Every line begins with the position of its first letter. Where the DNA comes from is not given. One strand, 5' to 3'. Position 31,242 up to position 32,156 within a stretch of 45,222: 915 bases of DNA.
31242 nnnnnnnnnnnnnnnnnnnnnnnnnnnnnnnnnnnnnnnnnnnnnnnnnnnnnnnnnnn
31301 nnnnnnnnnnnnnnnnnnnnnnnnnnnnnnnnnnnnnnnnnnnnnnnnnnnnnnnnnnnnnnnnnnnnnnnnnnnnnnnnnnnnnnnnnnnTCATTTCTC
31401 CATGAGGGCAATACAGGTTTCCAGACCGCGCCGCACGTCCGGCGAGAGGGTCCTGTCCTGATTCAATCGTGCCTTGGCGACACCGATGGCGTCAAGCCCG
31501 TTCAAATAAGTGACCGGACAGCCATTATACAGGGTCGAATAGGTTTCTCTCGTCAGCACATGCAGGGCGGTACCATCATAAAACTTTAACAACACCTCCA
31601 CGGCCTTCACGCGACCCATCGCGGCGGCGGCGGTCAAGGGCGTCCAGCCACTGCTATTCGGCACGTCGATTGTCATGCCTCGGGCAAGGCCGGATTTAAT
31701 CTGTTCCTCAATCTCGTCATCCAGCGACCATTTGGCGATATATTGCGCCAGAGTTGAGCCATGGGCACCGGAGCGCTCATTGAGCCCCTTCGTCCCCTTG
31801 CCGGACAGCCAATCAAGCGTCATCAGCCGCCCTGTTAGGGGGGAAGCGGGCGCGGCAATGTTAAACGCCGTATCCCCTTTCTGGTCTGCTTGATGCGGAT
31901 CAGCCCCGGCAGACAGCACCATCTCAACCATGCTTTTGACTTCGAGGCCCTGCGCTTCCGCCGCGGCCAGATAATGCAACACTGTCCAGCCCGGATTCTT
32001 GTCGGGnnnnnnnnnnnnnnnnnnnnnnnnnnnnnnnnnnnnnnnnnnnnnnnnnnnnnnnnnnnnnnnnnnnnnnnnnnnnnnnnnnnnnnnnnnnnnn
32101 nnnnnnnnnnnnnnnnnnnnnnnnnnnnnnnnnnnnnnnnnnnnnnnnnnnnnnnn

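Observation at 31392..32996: EpmA (EF-P beta-lysine ligase) fused to a C-terminal ankyrin-repeat domain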

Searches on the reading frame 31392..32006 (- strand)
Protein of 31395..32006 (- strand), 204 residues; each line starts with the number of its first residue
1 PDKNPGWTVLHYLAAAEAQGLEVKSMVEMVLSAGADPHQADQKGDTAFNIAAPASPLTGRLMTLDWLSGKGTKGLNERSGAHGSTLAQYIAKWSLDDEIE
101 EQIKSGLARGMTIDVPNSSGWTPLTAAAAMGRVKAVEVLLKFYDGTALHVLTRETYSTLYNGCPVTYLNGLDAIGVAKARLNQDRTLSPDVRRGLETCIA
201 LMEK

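Call 16: find_homologous_proteins(query=window:31395-32006:-, max_evalue=0.001)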
Query seq(204 aa) (204 aa): 69 proteins with E <= 0.001 among 707 candidates.
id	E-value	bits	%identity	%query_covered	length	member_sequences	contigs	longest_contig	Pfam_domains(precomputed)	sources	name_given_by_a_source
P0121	4.9e-74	266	62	97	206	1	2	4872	PF12796.14,PF00023.37,PF13637.13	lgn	-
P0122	1.2e-72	262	62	99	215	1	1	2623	PF12796.14,PF00023.37,PF13637.13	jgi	jgi:ankyrin repeat protein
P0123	9.9e-71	256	63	96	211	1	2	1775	PF12796.14,PF13637.13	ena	-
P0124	8.8e-70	253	61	98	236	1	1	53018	PF12796.14,PF00023.37,PF13637.13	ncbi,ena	-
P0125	1.6e-67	245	59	97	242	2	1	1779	PF13606.13,PF12796.14,PF00023.37,PF13637.13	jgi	jgi:hypothetical protein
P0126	1.7e-66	242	58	97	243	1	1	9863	PF13606.13,PF12796.14,PF00023.37,PF13637.13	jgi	-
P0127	6.7e-66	240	58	97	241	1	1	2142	PF13606.13,PF13857.13,PF12796.14,PF00023.37,PF13637.13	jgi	jgi:ankyrin repeat protein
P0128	6.3e-65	237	57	97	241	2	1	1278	PF13606.13,PF12796.14,PF00023.37,PF13637.13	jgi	jgi:hypothetical protein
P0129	8.6e-65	236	56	97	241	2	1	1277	PF12796.14,PF00023.37,PF13637.13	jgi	jgi:ankyrin repeat protein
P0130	1.4e-64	236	58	98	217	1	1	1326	PF13606.13,PF12796.14,PF00023.37,PF13637.13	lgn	-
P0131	2.6e-64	235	57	97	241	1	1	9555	PF12796.14,PF00023.37,PF13637.13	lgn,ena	-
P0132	3.7e-64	234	57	97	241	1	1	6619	PF13606.13,PF12796.14,PF00023.37,PF13637.13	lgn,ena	-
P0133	8.2e-64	233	57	100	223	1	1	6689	PF13606.13,PF12796.14,PF00023.37,PF13637.13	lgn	-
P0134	8.4e-64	233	57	99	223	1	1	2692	PF13606.13,PF12796.14,PF00023.37,PF13637.13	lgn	-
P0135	1.4e-63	232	55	97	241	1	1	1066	PF13606.13,PF13857.13,PF12796.14,PF00023.37,PF13637.13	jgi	jgi:ankyrin repeat protein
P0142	5.7e-62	227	57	97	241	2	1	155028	PF13606.13,PF12796.14,PF00023.37,PF13637.13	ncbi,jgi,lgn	jgi:hypothetical protein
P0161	1.8e-58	216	55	97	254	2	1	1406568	PF13606.13,PF13857.13,PF12796.14,PF00023.37,PF13637.13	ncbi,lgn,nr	ncbi:MAG: ankyrin repeat domain-containing protein [bacterium]|nr:ankyrin repeat domain-containing p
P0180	1.5e-47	180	51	97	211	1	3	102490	PF13637.13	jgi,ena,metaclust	metaclust:\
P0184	1.7e-44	170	48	95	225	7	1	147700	PF13606.13,PF12796.14,PF00023.37,PF13637.13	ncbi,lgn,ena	-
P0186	1.0e-38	151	47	99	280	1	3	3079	PF12796.14,PF00023.37,PF13637.13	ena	-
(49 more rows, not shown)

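Call 18: find_encoding_contigs(protein=P0124, flank=8000, max_places=3)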
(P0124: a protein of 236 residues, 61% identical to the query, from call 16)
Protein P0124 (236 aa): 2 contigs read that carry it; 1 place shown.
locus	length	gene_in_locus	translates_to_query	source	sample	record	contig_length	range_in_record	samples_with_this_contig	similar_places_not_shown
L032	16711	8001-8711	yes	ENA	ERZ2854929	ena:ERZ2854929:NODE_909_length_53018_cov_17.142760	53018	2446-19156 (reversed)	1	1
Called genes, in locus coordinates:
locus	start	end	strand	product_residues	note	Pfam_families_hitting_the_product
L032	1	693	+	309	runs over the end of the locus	PF13344:Hydrolase_6, PF13419:HAD_2 (faint), PF00702:Hydrolase (weak), PF13242:Hydrolase_like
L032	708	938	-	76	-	-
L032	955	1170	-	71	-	-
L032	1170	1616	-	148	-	-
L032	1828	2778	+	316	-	PF13793:Pribosyltran_N, PF00156:Pribosyltran, PF14572:Pribosyl_synth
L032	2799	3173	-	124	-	PF00892:EamA (faint), PF10639:TMEM234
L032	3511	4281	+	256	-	PF01386:Ribosomal_L25p, PF14693:Ribosomal_TL5_C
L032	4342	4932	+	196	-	PF01195:Pept_tRNA_hydro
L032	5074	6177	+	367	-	PF01926:MMR_HSR1, PF02421:FeoB_N, PF06071:YchF-GTPase_C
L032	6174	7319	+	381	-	PF02417:Chromate_transp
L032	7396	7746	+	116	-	PF00903:Glyoxalase, PF18029:Glyoxalase_6 (weak)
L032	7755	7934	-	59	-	-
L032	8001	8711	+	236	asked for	PF12796:Ank_2 (faint), PF13637:Ank_4 (faint), PF00023:Ank (faint)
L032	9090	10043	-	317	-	PF01734:Patatin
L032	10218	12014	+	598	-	PF00664:ABC_membrane, PF00005:ABC_tran, PF02463:SMC_N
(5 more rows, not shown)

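Call 19: find_encoding_contigs(protein=P0142, flank=8000, max_places=3)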
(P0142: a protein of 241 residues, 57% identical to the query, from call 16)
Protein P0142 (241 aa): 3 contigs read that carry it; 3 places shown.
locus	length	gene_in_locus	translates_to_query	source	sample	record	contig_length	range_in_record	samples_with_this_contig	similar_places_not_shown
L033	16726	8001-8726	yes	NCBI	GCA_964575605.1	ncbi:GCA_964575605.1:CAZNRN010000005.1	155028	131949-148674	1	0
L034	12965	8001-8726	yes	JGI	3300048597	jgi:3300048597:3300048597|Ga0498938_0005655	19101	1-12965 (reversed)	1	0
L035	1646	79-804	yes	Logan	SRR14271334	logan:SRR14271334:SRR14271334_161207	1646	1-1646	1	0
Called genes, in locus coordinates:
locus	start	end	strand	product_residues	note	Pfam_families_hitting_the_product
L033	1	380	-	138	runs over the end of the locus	-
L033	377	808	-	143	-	-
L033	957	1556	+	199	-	PF01625:PMSR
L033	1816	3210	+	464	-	PF05697:Trigger_N, PF00254:FKBP_C, PF05698:Trigger_C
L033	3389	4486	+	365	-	PF00574:CLP_protease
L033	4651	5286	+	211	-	PF00574:CLP_protease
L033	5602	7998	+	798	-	PF02190:LON_substr_bdg, PF08298:AAA_PrkA (weak), PF07728:AAA_5, PF00004:AAA, PF22667:Lon_lid, PF05362:Lon_C, PF13541:ChlI (weak)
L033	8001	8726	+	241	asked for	PF12796:Ank_2 (faint), PF13606:Ank_3 (faint), PF00023:Ank (weak), PF13637:Ank_4 (weak)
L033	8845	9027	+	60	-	-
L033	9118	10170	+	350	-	PF20573:DUF6782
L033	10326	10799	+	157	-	-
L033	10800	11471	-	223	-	-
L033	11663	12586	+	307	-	PF12796:Ank_2, PF00023:Ank (faint), PF13606:Ank_3 (faint), PF13637:Ank_4 (faint), PF13857:Ank_5 (faint), PF12796:Ank_2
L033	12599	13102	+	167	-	PF00293:NUDIX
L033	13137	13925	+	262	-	PF05116:S6PP, PF08282:Hydrolase_3 (weak)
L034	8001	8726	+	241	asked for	PF12796:Ank_2 (faint), PF13606:Ank_3 (faint), PF00023:Ank (weak), PF13637:Ank_4 (weak)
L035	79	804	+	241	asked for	PF12796:Ank_2 (faint), PF13606:Ank_3 (faint), PF00023:Ank (weak), PF13637:Ank_4 (weak)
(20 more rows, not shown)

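Call 23: find_encoding_contigs(protein=P0121, flank=8000, max_places=3)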
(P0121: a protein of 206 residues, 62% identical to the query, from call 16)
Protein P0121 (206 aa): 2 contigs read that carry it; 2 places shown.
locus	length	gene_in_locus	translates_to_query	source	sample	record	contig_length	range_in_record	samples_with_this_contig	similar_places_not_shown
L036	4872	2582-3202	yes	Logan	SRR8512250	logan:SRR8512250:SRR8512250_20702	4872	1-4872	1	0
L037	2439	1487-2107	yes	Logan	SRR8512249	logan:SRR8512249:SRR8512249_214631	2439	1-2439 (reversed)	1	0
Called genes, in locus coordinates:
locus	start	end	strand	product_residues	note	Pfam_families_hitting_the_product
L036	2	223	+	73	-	?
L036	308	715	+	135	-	PF13473:Cupredoxin_1, PF00127:Copper-bind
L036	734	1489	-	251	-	-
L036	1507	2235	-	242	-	-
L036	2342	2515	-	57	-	-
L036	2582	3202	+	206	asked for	PF00023:Ank (faint), PF13637:Ank_4 (faint), PF12796:Ank_2 (faint)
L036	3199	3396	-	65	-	-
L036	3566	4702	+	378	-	PF00285:Citrate_synt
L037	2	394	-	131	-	?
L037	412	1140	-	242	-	-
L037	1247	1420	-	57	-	-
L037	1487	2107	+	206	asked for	PF00023:Ank (faint), PF13637:Ank_4 (faint), PF12796:Ank_2 (faint)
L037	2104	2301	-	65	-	-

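Call 24: find_encoding_contigs(protein=P0133, flank=8000, max_places=3)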
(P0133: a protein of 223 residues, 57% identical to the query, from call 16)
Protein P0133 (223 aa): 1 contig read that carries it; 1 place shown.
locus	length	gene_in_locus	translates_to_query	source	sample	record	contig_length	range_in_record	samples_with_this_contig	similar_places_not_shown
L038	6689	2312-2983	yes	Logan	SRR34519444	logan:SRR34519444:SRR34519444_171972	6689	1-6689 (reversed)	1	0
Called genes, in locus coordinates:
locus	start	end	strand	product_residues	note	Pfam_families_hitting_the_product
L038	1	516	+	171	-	?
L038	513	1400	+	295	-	PF20573:DUF6782, PF06114:Peptidase_M78 (weak)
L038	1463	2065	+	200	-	-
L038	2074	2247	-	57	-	-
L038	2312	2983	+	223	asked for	PF12796:Ank_2 (faint), PF13637:Ank_4 (faint), PF00023:Ank (faint), PF13606:Ank_3 (faint)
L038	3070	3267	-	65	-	-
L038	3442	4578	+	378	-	PF00285:Citrate_synt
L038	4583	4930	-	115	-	-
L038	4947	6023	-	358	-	PF13245:AAA_19 (faint), PF02562:PhoH, PF13604:AAA_30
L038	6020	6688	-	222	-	?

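Call 49: search_protein_representatives(alignment_id=A4)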
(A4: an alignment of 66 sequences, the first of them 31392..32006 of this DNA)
Query: 66 sequences, 214 profile positions. Proteins with E-value up to 0.001 (for the whole library): 39218; up to 1e-10: 3960; up to 1e-30: 79. The best 150 are listed.
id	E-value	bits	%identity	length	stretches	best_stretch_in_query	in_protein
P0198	1.4e-94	332.0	-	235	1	2-210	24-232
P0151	5.2e-89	313.8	-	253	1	2-211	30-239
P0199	7.2e-81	287.2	-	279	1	2-211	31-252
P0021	1.6e-77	276.2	-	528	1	5-209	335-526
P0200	3.4e-70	252.3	-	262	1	5-206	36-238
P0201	9.4e-66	237.8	-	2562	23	2-58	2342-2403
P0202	4.4e-65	235.6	-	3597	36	111-152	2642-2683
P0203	1.2e-62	227.7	-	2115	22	3-57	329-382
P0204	5.5e-62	225.5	-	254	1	4-200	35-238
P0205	2.2e-57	210.4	-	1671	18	115-150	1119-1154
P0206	8.4e-54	198.7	-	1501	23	111-148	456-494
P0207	5.8e-52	192.7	-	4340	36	117-176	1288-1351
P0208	6.0e-51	189.4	-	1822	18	109-148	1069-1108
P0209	7.0e-51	189.2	-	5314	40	117-154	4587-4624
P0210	6.5e-50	186.0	-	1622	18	115-145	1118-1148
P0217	5.5e-46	173.2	-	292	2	21-116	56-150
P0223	2.8e-42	161.1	-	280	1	6-211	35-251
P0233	5.4e-39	150.3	-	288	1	5-212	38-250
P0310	1.3e-27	113.2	-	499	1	25-212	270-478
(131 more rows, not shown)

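Call 50: search_protein_families(library=pfam, proteins=[P0310, P0217, P0199, P0233, P0223, P0198], max_evalue=0.001)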
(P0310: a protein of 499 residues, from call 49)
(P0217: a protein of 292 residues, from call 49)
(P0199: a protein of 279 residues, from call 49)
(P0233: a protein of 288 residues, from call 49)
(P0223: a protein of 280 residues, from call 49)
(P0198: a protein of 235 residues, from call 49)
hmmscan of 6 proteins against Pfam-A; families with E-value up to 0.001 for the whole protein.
P0310 (499 aa): 0 families

P0217 (292 aa): 5 families
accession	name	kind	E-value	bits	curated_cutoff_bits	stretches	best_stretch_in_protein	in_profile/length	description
PF12796.13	Ank_2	-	3.9e-14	53.4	27.3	2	53-151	1-87/90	Ankyrin repeats (3 copies)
PF00023.36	Ank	-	3e-11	43.3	21.1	1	49-79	2-32/33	Ankyrin repeat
PF13606.12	Ank_3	-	2.8e-10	39.8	22.3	0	49-76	2-29/30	Ankyrin repeat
PF13637.12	Ank_4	-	3.7e-10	40.2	22.7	0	66-93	14-41/50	Ankyrin repeats (many copies)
PF13857.12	Ank_5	-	1e-06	29.4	27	1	44-89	11-56/56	Ankyrin repeats (many copies)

P0199 (279 aa): 4 families
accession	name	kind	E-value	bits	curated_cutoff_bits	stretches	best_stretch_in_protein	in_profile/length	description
PF13637.12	Ank_4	-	2.2e-09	37.8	22.7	1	149-183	13-47/50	Ankyrin repeats (many copies)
PF12796.13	Ank_2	-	9.6e-08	32.9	27.3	1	114-188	18-82/90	Ankyrin repeats (3 copies)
PF00023.36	Ank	-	1.2e-06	28.9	21.1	0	166-184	2-20/33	Ankyrin repeat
PF13606.12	Ank_3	-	8.2e-06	26.2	22.3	0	166-187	2-23/30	Ankyrin repeat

P0233 (288 aa): 4 families
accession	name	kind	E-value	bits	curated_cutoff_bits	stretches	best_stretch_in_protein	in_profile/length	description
PF12796.13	Ank_2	-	2.5e-09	38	27.3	1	16-85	3-70/90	Ankyrin repeats (3 copies)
PF00023.36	Ank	-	1.5e-06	28.6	21.1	0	42-72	2-32/33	Ankyrin repeat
PF13606.12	Ank_3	-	3.8e-06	27.2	22.3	0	42-68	2-28/30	Ankyrin repeat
PF13637.12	Ank_4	-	1.3e-05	25.8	22.7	0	46-86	1-41/50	Ankyrin repeats (many copies)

P0223 (280 aa): 2 families
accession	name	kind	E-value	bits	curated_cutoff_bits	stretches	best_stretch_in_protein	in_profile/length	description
PF13637.12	Ank_4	-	5.6e-05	23.8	22.7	0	153-187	15-49/50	Ankyrin repeats (many copies)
PF12796.13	Ank_2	-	0.00049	21.1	27.3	0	152-189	14-50/90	Ankyrin repeats (3 copies)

P0198 (235 aa): 5 families
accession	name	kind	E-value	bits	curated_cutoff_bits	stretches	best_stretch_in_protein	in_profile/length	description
PF13637.12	Ank_4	-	8.1e-16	58.2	22.7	1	48-79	9-40/50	Ankyrin repeats (many copies)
PF12796.13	Ank_2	-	4.9e-14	53.1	27.3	2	3-79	2-70/90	Ankyrin repeats (3 copies)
PF00023.36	Ank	-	3e-11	43.4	21.1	1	31-66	2-32/33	Ankyrin repeat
PF13606.12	Ank_3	-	4.4e-09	36.2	22.3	0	31-63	2-29/30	Ankyrin repeat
PF13857.12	Ank_5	-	5e-08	33.6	27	0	18-76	3-56/56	Ankyrin repeats (many copies)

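Call 55: find_encoding_contigs(protein=P0161, flank=6000, max_places=1)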
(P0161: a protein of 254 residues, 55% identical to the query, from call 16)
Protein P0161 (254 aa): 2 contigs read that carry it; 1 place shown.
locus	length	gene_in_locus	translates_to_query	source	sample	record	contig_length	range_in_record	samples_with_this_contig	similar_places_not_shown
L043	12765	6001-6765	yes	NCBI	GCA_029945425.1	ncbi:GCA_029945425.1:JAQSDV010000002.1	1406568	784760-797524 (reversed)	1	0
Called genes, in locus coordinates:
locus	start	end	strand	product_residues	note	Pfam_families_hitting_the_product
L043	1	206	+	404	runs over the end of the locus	PF05661:DUF808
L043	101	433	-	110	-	-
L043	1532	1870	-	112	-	PF12797:Fer4_2 (faint), PF12837:Fer4_6 (faint), PF13237:Fer4_10 (weak), PF12838:Fer4_7 (weak), PF13187:Fer4_9 (weak), PF13484:Fer4_16 (faint), PF00037:Fer4 (weak), PF11953:DUF3470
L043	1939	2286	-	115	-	-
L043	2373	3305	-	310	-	-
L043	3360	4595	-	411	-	PF00890:FAD_binding_2 (weak), PF01266:DAO, PF13450:NAD_binding_8 (weak)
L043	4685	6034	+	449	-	PF00120:Gln-synt_C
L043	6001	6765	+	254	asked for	PF12796:Ank_2 (faint), PF13637:Ank_4 (faint), PF13857:Ank_5 (faint), PF00023:Ank (weak), PF13606:Ank_3 (faint)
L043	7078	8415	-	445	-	PF06689:zf-C4_ClpX, PF01078:Mg_chelatase (faint), PF05496:RuvB_N (faint), PF13401:AAA_22 (faint), PF00004:AAA, PF07724:AAA_2, PF07728:AAA_5 (weak), PF10431:ClpB_D2-small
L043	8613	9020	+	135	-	PF02657:SufE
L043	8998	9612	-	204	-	-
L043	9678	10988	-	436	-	PF13393:tRNA-synt_His, PF03129:HGTP_anticodon (weak)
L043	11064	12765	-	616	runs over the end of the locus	PF06213:CobT, PF11775:CobT_C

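Call 56: find_encoding_contigs(protein=P0184, flank=6000, max_places=1)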
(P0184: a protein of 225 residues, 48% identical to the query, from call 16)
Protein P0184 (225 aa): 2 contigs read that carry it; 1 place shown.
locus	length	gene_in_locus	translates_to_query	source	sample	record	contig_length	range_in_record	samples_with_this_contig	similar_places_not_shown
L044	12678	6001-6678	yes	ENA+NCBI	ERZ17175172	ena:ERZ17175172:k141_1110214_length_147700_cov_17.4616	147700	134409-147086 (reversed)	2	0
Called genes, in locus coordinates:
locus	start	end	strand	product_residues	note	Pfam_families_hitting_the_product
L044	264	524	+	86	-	-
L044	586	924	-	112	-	PF12797:Fer4_2 (faint), PF12837:Fer4_6 (faint), PF13237:Fer4_10 (weak), PF12800:Fer4_4 (faint), PF12838:Fer4_7 (weak), PF13187:Fer4_9 (weak), PF00037:Fer4, PF11953:DUF3470, +1 more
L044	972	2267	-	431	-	PF00890:FAD_binding_2 (weak), PF01266:DAO, PF01494:FAD_binding_3 (weak), PF07992:Pyr_redox_2 (faint), PF12831:FAD_oxidored (weak), PF13450:NAD_binding_8 (weak)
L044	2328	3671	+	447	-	PF00120:Gln-synt_C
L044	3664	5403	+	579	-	PF13489:Methyltransf_23 (weak), PF08241:Methyltransf_11, PF08242:Methyltransf_12, PF13649:Methyltransf_25, PF13847:Methyltransf_31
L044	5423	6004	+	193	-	PF06267:DUF1028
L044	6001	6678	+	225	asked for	PF00023:Ank (faint), PF13606:Ank_3 (faint), PF12796:Ank_2 (faint), PF13637:Ank_4 (weak)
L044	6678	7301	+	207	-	PF04263:TPK_catalytic (weak)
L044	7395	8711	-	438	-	PF06689:zf-C4_ClpX, PF01078:Mg_chelatase (faint), PF00004:AAA, PF07724:AAA_2, PF07728:AAA_5 (faint), PF10431:ClpB_D2-small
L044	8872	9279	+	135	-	PF02657:SufE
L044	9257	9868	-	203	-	-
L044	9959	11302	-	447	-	PF13393:tRNA-synt_His, PF03129:HGTP_anticodon (weak)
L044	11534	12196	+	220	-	-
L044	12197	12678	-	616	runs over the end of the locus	PF06213:CobT, PF11775:CobT_C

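Call 57: find_encoding_contigs(protein=P0180, flank=6000, max_places=1)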
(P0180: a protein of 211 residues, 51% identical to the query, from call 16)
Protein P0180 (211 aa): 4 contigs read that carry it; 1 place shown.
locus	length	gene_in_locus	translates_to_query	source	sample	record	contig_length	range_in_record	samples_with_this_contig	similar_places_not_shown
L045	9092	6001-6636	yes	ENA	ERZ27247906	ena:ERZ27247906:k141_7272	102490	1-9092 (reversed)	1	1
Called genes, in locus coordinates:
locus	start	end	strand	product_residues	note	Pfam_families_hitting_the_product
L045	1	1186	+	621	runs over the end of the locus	PF11412:DsbD_N, PF02683:DsbD_TM, PF13899:Thioredoxin_7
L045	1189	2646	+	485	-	PF01425:Amidase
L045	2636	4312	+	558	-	PF00122:E1-E2_ATPase, PF00702:Hydrolase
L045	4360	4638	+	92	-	-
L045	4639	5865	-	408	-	-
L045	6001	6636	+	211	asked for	PF13637:Ank_4 (faint)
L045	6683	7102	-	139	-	-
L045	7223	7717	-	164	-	-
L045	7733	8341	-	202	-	-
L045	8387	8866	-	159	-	PF11008:DUF2846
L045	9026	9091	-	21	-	?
